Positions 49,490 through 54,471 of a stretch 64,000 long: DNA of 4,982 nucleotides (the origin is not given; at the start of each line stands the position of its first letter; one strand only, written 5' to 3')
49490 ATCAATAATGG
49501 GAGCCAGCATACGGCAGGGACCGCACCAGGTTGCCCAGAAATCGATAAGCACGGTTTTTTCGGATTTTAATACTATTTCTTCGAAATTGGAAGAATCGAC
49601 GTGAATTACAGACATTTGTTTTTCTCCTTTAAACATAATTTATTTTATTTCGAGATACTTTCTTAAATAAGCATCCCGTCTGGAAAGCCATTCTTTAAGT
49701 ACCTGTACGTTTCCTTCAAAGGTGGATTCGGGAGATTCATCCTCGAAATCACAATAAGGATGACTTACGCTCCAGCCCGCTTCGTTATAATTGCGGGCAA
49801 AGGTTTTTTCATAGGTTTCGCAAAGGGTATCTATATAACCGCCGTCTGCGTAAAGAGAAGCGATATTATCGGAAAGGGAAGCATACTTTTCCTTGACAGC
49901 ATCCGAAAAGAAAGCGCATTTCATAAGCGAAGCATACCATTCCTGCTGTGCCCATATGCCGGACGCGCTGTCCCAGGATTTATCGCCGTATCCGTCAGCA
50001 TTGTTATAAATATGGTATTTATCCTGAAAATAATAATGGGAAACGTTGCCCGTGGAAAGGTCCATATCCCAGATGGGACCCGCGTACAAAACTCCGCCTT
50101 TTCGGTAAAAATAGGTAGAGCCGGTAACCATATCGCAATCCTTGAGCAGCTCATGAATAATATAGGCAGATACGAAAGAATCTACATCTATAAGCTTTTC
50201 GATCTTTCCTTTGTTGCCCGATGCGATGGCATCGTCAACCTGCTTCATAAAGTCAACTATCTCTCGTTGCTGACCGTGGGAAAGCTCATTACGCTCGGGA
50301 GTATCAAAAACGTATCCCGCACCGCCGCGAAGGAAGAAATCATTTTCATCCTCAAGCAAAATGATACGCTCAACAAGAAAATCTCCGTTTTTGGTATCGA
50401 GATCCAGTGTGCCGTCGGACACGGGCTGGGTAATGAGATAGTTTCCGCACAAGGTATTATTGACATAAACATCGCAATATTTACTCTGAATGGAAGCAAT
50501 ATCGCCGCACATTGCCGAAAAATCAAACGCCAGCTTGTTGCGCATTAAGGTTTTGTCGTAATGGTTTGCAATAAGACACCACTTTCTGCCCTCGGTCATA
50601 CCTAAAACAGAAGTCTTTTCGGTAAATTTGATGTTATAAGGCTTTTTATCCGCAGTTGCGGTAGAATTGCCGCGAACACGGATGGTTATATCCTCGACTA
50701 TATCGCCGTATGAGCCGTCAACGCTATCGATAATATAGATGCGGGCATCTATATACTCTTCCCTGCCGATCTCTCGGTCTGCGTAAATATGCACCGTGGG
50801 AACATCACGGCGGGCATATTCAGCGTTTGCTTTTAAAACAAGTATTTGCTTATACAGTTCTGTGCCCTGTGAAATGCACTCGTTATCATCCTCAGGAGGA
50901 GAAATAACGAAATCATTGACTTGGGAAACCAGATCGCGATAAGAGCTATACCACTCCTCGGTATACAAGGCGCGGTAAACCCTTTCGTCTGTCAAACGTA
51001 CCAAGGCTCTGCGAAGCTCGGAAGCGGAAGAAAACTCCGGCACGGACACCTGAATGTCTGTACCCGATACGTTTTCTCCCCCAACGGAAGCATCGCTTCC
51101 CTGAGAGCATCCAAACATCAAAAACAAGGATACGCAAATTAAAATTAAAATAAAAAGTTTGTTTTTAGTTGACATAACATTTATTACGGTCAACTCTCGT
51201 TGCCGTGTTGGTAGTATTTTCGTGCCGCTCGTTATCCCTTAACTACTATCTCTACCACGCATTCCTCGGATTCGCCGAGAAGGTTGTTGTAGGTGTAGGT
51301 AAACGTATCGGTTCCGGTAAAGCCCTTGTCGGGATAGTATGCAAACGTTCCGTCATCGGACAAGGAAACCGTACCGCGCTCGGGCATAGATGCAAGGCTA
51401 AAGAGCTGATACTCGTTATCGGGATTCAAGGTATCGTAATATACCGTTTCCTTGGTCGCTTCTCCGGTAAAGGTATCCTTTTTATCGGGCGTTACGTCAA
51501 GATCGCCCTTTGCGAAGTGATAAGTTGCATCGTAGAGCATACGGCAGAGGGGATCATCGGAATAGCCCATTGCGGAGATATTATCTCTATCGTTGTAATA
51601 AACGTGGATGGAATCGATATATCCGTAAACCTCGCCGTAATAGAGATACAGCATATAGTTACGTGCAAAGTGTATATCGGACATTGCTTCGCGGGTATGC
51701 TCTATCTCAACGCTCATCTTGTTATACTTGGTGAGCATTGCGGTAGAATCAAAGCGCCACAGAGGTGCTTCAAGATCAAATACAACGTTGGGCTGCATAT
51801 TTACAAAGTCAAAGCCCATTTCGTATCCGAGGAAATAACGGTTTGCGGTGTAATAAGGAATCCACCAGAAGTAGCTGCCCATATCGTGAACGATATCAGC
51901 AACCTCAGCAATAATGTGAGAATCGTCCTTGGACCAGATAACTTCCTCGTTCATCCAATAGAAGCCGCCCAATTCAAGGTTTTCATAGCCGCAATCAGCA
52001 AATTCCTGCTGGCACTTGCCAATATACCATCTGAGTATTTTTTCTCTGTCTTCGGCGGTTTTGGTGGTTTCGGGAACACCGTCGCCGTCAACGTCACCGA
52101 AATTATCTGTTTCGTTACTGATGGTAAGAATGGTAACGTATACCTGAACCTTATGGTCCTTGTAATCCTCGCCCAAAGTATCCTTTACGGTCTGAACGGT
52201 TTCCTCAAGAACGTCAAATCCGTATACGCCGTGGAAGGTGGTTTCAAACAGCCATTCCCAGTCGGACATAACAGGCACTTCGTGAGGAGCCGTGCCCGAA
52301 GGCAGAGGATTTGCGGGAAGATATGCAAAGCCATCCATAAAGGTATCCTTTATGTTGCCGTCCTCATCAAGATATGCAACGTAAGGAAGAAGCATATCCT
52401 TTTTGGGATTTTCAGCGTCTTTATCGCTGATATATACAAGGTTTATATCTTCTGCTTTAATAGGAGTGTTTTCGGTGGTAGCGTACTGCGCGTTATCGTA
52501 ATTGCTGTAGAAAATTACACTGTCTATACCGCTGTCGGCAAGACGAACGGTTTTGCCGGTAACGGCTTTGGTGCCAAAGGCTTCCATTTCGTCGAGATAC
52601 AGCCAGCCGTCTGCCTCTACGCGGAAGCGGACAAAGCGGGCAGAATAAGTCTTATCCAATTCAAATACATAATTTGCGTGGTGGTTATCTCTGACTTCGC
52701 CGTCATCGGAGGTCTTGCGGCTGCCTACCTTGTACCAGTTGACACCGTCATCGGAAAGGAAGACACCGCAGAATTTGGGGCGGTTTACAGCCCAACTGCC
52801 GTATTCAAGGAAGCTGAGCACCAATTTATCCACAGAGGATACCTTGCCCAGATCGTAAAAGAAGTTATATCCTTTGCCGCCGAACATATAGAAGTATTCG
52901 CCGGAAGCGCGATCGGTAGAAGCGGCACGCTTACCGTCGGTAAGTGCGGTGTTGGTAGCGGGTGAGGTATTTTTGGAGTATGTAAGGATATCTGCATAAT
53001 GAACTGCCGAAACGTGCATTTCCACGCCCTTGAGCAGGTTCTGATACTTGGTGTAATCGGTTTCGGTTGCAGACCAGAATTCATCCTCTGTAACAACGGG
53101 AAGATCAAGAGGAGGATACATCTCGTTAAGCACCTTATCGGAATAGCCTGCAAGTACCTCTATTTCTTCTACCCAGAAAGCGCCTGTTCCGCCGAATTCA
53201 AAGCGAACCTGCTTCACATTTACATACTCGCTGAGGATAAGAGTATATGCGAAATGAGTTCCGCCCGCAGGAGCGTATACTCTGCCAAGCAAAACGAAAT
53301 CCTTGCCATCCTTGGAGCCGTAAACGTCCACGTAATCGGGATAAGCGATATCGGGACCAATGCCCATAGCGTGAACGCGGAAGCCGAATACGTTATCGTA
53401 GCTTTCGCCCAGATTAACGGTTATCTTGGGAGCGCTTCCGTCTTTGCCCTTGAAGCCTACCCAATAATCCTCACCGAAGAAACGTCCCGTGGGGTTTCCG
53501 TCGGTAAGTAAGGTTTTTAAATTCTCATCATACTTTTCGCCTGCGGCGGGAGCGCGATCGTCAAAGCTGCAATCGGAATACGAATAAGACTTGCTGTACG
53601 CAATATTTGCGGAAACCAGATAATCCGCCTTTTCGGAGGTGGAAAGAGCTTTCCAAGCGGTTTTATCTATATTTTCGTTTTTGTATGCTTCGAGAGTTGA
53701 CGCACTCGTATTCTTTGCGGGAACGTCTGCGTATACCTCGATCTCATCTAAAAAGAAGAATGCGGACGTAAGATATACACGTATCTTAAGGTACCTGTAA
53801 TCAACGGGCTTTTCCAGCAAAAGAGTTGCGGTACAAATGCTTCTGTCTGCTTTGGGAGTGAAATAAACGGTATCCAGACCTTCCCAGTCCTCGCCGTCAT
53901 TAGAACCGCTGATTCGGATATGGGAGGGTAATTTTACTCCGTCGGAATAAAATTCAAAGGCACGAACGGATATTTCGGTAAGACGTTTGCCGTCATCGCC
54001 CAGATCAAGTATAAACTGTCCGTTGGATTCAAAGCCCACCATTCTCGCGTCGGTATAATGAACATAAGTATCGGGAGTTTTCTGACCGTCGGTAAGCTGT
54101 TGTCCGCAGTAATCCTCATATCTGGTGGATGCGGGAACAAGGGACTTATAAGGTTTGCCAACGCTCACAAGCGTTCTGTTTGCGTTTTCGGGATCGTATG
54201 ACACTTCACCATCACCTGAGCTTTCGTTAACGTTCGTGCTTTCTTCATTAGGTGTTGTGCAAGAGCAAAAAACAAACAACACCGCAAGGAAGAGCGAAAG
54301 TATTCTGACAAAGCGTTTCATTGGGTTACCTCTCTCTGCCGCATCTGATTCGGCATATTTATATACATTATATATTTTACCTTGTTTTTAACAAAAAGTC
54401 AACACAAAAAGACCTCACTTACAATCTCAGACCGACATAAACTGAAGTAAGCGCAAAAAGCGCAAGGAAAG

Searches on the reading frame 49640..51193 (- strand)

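Call 60: search_protein_families(library=pfam, proteins=[window:49640-51193:-], max_evalue=0.0001)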
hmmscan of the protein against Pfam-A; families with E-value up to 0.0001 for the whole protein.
window:49640-51193:- (517 aa): 1 family
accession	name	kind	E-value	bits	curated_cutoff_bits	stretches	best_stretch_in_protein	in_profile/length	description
PF08757.17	CotH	-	2.3e-39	136.2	23.8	1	171-510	1-322/322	CotH kinase protein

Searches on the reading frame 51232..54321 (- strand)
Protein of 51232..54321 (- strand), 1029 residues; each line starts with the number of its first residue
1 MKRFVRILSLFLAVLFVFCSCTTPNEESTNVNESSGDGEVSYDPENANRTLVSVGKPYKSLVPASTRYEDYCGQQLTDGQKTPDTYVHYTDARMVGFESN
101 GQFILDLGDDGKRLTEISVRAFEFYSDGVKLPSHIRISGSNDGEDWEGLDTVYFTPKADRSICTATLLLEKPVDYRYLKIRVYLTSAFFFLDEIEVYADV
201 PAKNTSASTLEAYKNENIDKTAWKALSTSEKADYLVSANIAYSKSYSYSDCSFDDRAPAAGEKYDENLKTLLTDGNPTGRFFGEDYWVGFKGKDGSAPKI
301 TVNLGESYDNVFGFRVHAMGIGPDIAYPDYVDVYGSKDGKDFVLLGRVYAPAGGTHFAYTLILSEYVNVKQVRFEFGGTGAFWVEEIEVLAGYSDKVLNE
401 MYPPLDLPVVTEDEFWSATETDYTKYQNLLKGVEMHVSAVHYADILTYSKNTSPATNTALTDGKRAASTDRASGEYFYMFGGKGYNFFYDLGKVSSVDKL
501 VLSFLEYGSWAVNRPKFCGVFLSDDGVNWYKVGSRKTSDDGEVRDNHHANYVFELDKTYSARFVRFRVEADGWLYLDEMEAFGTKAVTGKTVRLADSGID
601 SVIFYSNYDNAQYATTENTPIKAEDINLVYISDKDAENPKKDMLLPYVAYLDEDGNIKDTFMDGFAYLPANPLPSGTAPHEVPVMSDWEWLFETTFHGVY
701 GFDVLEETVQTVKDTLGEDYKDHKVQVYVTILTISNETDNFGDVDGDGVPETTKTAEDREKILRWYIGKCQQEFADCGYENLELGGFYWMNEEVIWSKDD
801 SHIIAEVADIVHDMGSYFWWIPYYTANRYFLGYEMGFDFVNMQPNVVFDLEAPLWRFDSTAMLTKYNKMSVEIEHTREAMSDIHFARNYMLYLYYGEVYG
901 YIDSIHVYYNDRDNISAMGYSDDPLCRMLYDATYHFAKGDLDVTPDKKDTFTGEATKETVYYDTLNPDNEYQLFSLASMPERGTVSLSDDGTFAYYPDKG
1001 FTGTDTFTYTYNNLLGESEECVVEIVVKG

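Call 60: search_protein_families(library=pfam, proteins=[window:51232-54321:-], max_evalue=0.0001)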
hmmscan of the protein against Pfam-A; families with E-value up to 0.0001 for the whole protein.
window:51232-54321:- (1029 aa): 5 families
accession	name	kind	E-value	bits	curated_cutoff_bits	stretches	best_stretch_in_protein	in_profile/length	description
PF16147.10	DUF4855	-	2.6e-78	263.8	27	1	625-934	1-312/313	Domain of unknown function (DUF4855)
PF00754.31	F5_F8_type_C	-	4e-14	53.3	28.2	1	485-570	35-114/127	F5/8 type C domain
PF22633.2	F5_F8_type_C_2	-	2.7e-08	34.7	27.8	0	489-565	24-90/91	NedA-like, galactose-binding domain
PF17963.7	Big_9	-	6.5e-08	33.8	23.6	1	949-1023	9-86/89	Bacterial Ig domain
PF17892.7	Cadherin_5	-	2.1e-05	24.7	26.5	0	974-1018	44-88/98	Cadherin-like domain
